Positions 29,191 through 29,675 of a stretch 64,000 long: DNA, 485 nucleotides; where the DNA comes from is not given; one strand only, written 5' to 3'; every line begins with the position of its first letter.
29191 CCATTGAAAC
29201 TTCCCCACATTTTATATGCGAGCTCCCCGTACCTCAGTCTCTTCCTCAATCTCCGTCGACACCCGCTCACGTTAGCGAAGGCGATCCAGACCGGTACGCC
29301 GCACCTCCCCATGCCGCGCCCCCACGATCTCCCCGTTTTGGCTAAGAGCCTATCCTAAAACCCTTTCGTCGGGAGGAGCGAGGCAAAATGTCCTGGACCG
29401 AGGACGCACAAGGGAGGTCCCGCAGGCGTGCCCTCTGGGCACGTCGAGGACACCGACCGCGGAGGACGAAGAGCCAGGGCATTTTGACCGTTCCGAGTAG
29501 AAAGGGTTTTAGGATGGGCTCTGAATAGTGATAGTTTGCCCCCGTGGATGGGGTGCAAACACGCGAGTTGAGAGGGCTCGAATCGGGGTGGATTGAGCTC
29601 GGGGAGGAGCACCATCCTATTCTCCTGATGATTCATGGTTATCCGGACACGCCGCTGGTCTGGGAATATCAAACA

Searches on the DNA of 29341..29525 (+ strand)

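Call 61: search_dna_similar(query=window:29341-29525:+, collection=plasmids, mode=distant, max_evalue=1, max_rows=8)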
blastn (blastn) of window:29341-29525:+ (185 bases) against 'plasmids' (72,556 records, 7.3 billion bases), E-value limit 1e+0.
Records with a match: 2; places in all: 2; records where one place covers at least 80% of the query: 0.
Best place of each record, by identity: 90-95% 2.
By first word of the organism name: Variovorax 1; Rhodococcus 1.
By predicted mobility (MOB-suite, as given by PLSDB): non-mobilizable 1; mobilizable 1.
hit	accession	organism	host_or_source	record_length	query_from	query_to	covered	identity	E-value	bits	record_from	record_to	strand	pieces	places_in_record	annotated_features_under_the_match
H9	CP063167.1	Variovorax paradoxus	-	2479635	80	108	16%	93.1%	5e-1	41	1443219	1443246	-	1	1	none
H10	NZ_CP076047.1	Rhodococcus sp. USK10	-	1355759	92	120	16%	90.3%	5e-1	41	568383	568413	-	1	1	record has no annotation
